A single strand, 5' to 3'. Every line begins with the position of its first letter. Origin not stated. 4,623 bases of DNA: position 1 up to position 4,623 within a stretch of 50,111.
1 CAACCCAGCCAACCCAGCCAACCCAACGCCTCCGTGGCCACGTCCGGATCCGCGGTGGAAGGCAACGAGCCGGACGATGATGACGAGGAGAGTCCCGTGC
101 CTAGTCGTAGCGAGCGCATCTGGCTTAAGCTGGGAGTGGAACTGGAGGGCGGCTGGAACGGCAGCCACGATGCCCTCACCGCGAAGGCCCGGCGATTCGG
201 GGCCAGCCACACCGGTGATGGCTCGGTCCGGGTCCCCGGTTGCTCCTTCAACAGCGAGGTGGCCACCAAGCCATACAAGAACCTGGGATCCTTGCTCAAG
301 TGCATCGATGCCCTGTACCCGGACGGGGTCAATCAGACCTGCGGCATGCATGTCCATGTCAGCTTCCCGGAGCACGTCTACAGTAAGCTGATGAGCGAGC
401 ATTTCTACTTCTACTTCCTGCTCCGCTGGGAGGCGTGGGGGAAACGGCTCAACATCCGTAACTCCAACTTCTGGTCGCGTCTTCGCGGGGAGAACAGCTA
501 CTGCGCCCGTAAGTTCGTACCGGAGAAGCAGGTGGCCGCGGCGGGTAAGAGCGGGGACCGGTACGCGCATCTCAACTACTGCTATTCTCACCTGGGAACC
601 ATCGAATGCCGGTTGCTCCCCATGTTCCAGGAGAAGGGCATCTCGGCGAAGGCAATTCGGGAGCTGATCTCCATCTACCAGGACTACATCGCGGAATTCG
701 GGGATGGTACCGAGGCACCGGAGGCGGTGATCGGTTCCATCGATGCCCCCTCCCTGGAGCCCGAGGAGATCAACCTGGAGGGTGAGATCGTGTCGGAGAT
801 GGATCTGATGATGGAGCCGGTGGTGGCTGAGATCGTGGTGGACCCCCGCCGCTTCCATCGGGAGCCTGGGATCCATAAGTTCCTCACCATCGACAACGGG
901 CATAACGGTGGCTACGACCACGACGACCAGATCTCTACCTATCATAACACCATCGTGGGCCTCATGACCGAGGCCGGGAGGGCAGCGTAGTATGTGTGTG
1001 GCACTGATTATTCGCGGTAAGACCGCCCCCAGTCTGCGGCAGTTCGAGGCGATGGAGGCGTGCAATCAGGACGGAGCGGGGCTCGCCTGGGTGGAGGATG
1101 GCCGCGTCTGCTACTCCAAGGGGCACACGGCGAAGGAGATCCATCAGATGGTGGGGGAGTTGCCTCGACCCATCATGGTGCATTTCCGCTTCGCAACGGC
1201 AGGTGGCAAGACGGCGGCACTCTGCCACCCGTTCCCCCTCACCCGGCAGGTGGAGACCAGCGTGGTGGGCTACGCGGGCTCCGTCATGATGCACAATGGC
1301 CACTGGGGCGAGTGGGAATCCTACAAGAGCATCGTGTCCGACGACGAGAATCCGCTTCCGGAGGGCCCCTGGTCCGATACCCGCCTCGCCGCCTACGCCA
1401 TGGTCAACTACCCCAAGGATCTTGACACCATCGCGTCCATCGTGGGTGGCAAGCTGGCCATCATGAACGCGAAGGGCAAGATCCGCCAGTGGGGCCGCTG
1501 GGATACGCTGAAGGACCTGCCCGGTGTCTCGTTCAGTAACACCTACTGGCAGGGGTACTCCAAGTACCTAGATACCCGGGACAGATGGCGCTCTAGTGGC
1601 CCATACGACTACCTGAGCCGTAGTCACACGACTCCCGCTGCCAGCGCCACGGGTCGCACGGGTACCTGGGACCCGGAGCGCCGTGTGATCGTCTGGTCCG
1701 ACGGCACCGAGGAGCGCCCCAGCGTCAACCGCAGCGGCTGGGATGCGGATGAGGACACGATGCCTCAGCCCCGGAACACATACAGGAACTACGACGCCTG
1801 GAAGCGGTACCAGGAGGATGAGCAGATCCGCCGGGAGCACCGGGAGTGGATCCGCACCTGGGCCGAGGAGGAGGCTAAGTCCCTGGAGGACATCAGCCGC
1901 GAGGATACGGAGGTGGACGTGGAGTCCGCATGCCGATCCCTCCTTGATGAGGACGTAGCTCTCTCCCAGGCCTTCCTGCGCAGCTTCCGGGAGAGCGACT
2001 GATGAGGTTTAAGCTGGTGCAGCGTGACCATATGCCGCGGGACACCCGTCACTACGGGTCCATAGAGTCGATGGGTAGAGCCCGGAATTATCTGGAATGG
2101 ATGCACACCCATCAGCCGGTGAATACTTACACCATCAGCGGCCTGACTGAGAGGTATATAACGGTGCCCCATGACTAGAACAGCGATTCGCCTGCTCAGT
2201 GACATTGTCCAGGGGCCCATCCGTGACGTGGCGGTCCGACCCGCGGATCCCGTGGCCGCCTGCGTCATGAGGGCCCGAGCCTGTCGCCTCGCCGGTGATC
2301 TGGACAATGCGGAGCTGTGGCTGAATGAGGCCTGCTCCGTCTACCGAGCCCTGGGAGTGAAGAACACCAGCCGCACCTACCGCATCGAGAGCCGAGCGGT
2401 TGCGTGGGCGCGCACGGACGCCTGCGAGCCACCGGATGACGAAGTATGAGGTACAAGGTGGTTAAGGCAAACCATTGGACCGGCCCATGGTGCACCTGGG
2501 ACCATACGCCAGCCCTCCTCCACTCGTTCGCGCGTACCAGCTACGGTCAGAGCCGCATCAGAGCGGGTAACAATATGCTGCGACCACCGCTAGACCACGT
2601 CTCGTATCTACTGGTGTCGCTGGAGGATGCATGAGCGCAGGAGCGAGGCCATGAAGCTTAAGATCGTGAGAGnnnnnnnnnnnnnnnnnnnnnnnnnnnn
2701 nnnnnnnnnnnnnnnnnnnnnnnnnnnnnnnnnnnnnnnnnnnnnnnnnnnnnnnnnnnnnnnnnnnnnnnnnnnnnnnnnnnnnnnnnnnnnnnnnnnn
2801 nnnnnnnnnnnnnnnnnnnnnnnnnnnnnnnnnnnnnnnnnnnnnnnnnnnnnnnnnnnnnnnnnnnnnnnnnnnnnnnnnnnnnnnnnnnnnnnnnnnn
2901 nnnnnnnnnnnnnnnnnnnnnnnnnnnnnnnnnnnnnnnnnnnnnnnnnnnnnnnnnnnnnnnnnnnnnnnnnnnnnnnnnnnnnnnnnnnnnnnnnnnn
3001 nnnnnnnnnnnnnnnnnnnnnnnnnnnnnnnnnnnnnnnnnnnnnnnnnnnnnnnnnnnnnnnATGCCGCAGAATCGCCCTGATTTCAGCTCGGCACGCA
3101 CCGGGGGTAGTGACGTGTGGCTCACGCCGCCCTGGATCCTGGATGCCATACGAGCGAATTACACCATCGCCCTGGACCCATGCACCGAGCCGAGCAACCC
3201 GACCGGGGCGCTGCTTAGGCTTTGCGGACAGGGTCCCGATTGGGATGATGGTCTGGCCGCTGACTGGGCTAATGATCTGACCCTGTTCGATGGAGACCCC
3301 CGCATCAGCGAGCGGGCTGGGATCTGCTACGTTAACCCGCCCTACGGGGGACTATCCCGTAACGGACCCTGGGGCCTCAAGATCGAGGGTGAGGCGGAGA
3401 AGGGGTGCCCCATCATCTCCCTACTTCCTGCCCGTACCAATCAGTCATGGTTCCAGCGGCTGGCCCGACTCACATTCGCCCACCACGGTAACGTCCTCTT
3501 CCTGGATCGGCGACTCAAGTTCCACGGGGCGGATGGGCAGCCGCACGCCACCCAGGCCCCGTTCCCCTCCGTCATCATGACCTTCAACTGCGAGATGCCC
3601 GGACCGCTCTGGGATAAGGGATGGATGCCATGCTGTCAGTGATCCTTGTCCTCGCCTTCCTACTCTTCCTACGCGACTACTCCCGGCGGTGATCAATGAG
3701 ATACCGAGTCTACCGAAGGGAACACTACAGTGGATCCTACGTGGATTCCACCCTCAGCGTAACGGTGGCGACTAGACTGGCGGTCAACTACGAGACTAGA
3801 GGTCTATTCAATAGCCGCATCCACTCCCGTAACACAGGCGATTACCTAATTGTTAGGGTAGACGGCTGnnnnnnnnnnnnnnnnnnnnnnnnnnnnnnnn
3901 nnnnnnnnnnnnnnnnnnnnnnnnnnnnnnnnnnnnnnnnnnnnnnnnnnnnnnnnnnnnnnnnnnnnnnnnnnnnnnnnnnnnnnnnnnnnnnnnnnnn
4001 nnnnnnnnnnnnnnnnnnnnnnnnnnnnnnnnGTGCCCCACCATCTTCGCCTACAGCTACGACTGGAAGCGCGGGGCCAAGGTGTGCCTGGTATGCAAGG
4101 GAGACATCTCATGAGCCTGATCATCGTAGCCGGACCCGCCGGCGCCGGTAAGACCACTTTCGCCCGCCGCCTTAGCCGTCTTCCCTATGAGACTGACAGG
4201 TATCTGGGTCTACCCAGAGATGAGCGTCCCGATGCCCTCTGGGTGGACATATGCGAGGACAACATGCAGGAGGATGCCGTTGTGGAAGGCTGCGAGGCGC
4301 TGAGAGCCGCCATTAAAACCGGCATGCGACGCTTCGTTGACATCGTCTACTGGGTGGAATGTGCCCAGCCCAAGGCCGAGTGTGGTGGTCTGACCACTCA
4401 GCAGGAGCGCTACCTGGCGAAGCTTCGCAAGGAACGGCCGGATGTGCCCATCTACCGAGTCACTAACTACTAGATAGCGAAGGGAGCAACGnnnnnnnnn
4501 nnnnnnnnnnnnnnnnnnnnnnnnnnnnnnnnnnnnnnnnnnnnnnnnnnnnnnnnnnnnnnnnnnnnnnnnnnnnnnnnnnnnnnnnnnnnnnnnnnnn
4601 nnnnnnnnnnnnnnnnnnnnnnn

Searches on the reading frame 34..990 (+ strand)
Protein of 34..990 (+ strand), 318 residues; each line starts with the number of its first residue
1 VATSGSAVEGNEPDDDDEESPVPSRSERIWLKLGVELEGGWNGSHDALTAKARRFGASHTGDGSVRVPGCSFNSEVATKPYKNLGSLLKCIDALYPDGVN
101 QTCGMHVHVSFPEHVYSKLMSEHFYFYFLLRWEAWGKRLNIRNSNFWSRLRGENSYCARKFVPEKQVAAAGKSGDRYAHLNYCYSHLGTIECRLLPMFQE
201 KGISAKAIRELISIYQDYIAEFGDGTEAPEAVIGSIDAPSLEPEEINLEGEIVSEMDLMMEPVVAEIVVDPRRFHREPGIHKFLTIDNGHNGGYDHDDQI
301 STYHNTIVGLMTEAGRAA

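Call 15: search_protein_families(library=pfam, proteins=[window:34-990:+], max_evalue=0.01)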
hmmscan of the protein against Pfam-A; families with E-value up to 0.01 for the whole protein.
window:34-990:+ (318 aa): 0 families

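Call 62: search_solved_structures(query=window:34-990:+, max_evalue=1)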
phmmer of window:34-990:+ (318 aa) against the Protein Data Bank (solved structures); distinct sequences matched with E-value up to 1: 21.
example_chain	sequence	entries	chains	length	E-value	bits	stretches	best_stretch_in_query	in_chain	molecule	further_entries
6px5_X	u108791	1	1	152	0.12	15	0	187-217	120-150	Prothrombin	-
3e6p_L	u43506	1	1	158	0.13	14.9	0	187-217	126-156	Prothrombin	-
9yq8_L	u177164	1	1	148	0.14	14.8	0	187-217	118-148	Meizothrombin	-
3nxp_A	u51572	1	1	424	0.28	13.9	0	179-221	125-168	Prethrombin-1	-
3s7h_A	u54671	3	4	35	0.56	12.8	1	188-217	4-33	Prothrombin | Thrombin light chain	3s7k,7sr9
2a2x_L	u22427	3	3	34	0.57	12.8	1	188-217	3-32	Thrombin light chain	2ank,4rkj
1dm4_A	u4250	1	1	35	0.58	12.8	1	188-217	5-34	PROTEIN (ALPHA THROMBIN:LIGHT CHAIN)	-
1a2c_L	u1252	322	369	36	0.58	12.8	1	188-217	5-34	Thrombin light chain | ALPHA-THROMBIN (SMALL SUBUNIT) | THROMBIN (SMALL SUBUNIT)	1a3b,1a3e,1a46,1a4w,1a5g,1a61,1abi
1hdt_L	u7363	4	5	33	0.6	12.8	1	188-217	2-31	ALPHA-THROMBIN | Thrombin | Thrombin light chain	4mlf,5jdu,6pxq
4dt7_A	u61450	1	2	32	0.73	12.5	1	188-217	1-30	Thrombin light chain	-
4rko_A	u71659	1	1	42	0.74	12.5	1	188-217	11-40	Thrombin light chain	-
1tq7_A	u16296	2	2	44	0.8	12.4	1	188-217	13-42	Prothrombin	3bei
3dd2_L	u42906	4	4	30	0.8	12.3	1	188-217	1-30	Thrombin light chain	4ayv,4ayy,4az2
2pgq_A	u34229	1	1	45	0.82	12.3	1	188-217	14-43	Thrombin light chain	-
1z8i_A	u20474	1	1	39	0.82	12.3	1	188-217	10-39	Thrombin light chain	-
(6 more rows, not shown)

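Call 64: search_protein_families(library=ncbifam, proteins=[window:34-990:+], max_evalue=0.01)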
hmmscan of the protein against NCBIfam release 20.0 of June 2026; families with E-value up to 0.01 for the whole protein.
window:34-990:+ (318 aa): 0 families

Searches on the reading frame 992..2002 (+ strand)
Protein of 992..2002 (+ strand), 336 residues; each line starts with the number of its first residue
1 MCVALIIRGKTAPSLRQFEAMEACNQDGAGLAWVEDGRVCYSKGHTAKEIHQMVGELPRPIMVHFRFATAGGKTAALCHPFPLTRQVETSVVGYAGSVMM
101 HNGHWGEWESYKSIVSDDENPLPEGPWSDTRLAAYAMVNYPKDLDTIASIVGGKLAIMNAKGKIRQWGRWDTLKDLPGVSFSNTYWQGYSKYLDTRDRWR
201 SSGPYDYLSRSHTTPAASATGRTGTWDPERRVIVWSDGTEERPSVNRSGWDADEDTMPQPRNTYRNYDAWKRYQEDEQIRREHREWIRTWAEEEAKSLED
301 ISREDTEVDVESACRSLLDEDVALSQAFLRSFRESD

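Call 15: search_protein_families(library=pfam, proteins=[window:992-2002:+], max_evalue=0.01)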
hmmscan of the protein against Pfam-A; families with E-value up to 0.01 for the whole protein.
window:992-2002:+ (336 aa): 0 families

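Call 63: search_solved_structures(query=window:992-2002:+, max_evalue=1)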
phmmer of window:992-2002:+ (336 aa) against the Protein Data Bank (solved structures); distinct sequences matched with E-value up to 1: 0.

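Call 64: search_protein_families(library=ncbifam, proteins=[window:992-2002:+], max_evalue=0.01)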
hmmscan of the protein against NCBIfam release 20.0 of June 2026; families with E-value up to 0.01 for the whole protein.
window:992-2002:+ (336 aa): 0 families

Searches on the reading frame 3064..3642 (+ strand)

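Call 15: search_protein_families(library=pfam, proteins=[window:3064-3642:+], max_evalue=0.01)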
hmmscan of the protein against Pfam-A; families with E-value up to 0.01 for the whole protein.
window:3064-3642:+ (192 aa): 1 family
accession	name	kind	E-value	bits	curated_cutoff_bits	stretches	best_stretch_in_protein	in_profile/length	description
PF05869.16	Dam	-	2.5e-09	37.5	28.1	1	16-173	9-143/169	DNA N-6-adenine-methyltransferase (Dam)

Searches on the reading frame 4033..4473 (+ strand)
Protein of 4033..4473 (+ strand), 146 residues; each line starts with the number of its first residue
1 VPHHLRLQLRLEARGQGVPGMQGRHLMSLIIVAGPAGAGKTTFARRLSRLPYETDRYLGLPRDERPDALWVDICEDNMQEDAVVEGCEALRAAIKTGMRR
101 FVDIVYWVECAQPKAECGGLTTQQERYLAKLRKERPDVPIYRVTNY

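Call 64: search_protein_families(library=ncbifam, proteins=[window:4033-4473:+], max_evalue=0.01)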
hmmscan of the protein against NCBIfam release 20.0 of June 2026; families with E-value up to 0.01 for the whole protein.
window:4033-4473:+ (146 aa): 1 family
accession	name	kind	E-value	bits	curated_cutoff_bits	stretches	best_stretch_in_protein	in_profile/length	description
NF005115.0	PRK06547.1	equivalog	0.00049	19.5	173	0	25-49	13-37/172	hypothetical protein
